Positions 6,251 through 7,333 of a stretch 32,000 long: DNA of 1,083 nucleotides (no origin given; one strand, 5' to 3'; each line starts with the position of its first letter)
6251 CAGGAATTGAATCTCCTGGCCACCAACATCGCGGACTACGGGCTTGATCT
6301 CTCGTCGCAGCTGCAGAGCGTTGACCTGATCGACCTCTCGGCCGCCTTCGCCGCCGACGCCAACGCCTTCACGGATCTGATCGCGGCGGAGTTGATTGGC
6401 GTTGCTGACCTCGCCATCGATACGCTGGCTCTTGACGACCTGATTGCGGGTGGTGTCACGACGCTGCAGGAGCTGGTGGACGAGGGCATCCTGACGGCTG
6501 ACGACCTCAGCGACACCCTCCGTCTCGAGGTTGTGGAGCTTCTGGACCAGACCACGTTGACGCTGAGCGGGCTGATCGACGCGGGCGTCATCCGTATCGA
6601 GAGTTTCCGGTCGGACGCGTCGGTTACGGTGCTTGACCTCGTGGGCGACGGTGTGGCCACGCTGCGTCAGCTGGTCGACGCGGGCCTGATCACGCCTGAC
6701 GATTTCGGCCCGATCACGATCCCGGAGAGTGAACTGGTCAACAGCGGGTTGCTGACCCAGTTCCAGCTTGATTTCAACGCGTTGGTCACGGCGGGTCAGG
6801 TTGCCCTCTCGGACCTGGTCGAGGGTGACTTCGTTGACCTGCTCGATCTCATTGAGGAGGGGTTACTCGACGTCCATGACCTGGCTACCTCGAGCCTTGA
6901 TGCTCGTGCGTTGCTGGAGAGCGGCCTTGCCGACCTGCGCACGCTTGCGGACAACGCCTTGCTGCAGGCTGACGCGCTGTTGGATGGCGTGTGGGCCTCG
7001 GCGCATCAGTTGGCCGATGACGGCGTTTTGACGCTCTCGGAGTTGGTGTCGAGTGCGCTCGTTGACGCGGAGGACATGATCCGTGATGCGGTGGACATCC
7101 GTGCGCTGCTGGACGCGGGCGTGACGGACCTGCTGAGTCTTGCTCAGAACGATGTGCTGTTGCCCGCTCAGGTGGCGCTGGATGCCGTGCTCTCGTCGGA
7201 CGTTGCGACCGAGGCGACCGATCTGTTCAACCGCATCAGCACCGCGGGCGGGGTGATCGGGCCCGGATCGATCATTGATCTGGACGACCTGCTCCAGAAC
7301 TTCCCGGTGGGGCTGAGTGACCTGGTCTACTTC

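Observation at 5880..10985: ~1,700-aa array of an apparently undescribed short repeat, 'DL(V/I)-D-A-G-L-(I/V)-T-x-x-D-L'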

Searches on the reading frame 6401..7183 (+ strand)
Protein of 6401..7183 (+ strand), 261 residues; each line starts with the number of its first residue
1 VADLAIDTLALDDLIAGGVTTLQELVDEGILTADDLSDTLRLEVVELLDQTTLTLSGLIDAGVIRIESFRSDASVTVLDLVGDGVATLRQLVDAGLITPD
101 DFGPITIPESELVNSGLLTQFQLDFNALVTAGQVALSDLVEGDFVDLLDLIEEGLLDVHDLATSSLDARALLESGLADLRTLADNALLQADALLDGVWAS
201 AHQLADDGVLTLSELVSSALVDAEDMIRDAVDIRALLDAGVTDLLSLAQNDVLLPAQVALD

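Call 54: predict_structure(alignment_id=A4)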
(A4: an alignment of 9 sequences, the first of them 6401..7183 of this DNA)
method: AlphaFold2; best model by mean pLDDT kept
length: 261 residues; sequences in the alignment: 9
mean_pLDDT: 82.9   pTM: 0.59
mean pLDDT of the five models: 82.9, 73.7, 60.8, 59.8, 55.5
residues with pLDDT >= 90: 25; 70-90: 215; 50-70: 15; < 50: 6
segments of 3 or more residues with pLDDT < 50: 1-3, 259-261
pLDDT, mean of each block of 10 residues (from residue 1): 59 82 88 85 87 83 78 84 88 88 89 91 88 89 88 88 83 85 79 75 87 88 80 81 82 61 36
secondary structure, 60 per line:
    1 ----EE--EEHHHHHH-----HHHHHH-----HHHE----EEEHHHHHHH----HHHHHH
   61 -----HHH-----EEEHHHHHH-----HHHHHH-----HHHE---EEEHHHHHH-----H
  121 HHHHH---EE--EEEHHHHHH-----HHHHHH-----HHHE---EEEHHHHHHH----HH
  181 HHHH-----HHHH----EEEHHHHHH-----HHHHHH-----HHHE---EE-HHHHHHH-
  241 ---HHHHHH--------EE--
elements in order: H11-16 H22-27 E41-43 H44-50 H55-60 E74-76 H77-82 H88-93 E106-108 H109-114 H120-125 E133-135 H136-141 H147-152 E165-167 H168-174 H179-184 H190-193 E198-200 H201-206 H212-217 H233-239 H244-249
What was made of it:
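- pTM 0.59 for a slice of one cassette length (call 54). The AlphaFold2 model has pLDDT 83 (call 54).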

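Call 57: fold_search(model_id=the predicted structure, library=pdb)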
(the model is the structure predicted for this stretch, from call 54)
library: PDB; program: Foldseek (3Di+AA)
matches with E <= 10: 36; with E <= 0.001: 0
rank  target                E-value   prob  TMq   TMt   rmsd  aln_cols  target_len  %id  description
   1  5dzz                  7.2e-01  0.04  0.12  0.07  25.9       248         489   13  Structural characterization of intermediate filaments binding domain of desmoplakin (released 2016-03-23)
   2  7ukh_I                2.1e+00  0.01  0.09  0.11  24.2       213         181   13  Human Kv4.2-KChIP2-DPP6 channel complex in an open state, intracellular region (released 2022-06-29)
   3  2n1d_MODEL_1_B        2.8e+00  0.01  0.07  0.10  27.2       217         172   13  Solution structure of the MRG15-MRGBP complex (released 2015-05-27)
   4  7u0u_A                3.3e+00  0.02  0.14  0.17  20.5       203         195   11  Crystal Structure of a Aspergillus fumigatus Calcineurin A - Calcineurin B fusion bound to FKBP12 and FK-506 (released 2022-08-03)
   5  3dvk_A                3.7e+00  0.03  0.14  0.22  16.3       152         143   14  Crystal Structure of Ca2+/CaM-CaV2.3 IQ domain complex (released 2008-11-04)
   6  2p6b_D                4.6e+00  0.02  0.12  0.19  19.4       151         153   15  Crystal Structure of Human Calcineurin in Complex with PVIVIT Peptide (released 2007-06-05)
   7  2bkh_B                4.9e+00  0.02  0.13  0.23  15.5       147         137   13  Myosin VI nucleotide-free (MDInsert2) crystal structure (released 2005-06-07)
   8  8pyw_A                5.2e+00  0.01  0.09  0.13  17.8       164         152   14  Crystal structure of the human Nucleoside-diphosphate kinase B domain bound to compound diphosphate form of AT-9052-Sp (released 2023-12-27)
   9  5x9a_A                5.2e+00  0.01  0.10  0.13  29.0       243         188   13  Crystal structure of calaxin with calcium (released 2018-03-14)
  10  8qx5_B                5.8e+00  0.01  0.10  0.14  22.2       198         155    8  Helical Carotenoid Protein 4 (HCP4) from Anabaena with bound Canthaxanthin (released 2024-04-03)
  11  5cd4_S                5.8e+00  0.01  0.10  0.08  17.1       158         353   13  The Type IE CRISPR Cascade complex from E. coli, with two assemblies in the asymmetric unit arranged back-to-back (released 2015-08-26)
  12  4oaz_R                6.1e+00  0.06  0.13  0.33   5.8        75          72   13  BldD CTD-c-di-GMP complex (released 2014-11-19)
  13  4yx6_A                6.1e+00  0.01  0.11  0.07  18.1       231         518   11  Architectural hierarchy of trans-acting enoyl reductases from polyunsaturated fatty acid and trans-AT polyketide synth (released 2016-04-13)
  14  3o78_B                6.4e+00  0.02  0.14  0.10  15.1       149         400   13  The structure of Ca2+ Sensor (Case-12) (released 2010-09-29)
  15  2nz0_A                6.4e+00  0.01  0.10  0.14  22.7       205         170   10  Crystal structure of potassium channel Kv4.3 in complex with its regulatory subunit KChIP1 (released 2006-12-26)
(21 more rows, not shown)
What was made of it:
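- On Ankyrin, LRR, TPR/Sel1, HEAT/ARM, mTERF, pentapeptide and HhH repeats: Foldseek against PDB: best E 0.72, TM about 0.1 (call 57).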

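Call 69: fold_search(model_id=the predicted structure, library=viral)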
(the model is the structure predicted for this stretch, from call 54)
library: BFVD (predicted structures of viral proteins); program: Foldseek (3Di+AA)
matches with E <= 10: 29; with E <= 0.001: 0
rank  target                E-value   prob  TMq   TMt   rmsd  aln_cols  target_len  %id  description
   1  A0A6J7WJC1            1.3e+00  0.02  0.13  0.07  17.7       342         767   10  Uncharacterized protein [uncultured Caudovirales phage]
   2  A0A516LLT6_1          2.4e+00  0.01  0.12  0.04  19.6       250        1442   14  (no name in the UniProt tables at hand)
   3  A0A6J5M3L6            2.5e+00  0.01  0.10  0.05  26.6       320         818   13  Uncharacterized protein [uncultured Caudovirales phage]
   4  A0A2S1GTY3            4.5e+00  0.02  0.12  0.22  19.4       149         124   13  (no name in the UniProt tables at hand)
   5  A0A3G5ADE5            5.4e+00  0.01  0.08  0.06  16.9       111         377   14  Putative galacturonosyltransferase 6-like protein [Hyperionvirus sp.]
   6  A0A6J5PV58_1          5.4e+00  0.01  0.09  0.03  18.3       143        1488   15  Uncharacterized protein [uncultured Caudovirales phage]
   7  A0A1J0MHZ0            5.7e+00  0.01  0.10  0.09  30.6       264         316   14  Internal (Core) protein [Pseudomonas phage PA5]
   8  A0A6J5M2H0            6.0e+00  0.01  0.10  0.06  26.9       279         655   14  Uncharacterized protein [uncultured Caudovirales phage]
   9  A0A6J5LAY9            6.0e+00  0.01  0.12  0.04  40.8       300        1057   12  Uncharacterized protein [uncultured Caudovirales phage]
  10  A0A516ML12            6.0e+00  0.00  0.09  0.06  26.4       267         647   13  (no name in the UniProt tables at hand)
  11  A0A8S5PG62            6.3e+00  0.06  0.18  0.17   5.3        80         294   18  Uncharacterized protein [Siphoviridae sp. ctsxw88]
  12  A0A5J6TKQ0            6.7e+00  0.02  0.14  0.22  14.2       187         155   14  (no name in the UniProt tables at hand)
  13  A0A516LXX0            6.7e+00  0.01  0.12  0.06  22.7       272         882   14  (no name in the UniProt tables at hand)
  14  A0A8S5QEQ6            7.0e+00  0.01  0.11  0.05  12.1       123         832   11  Uncharacterized protein (Fragment) [Podoviridae sp. ctuGs8]
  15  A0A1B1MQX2            7.4e+00  0.01  0.09  0.04  25.0       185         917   12  Viral protein 80 kDa [Lymantria dispar multicapsid nuclear polyhedrosis virus]
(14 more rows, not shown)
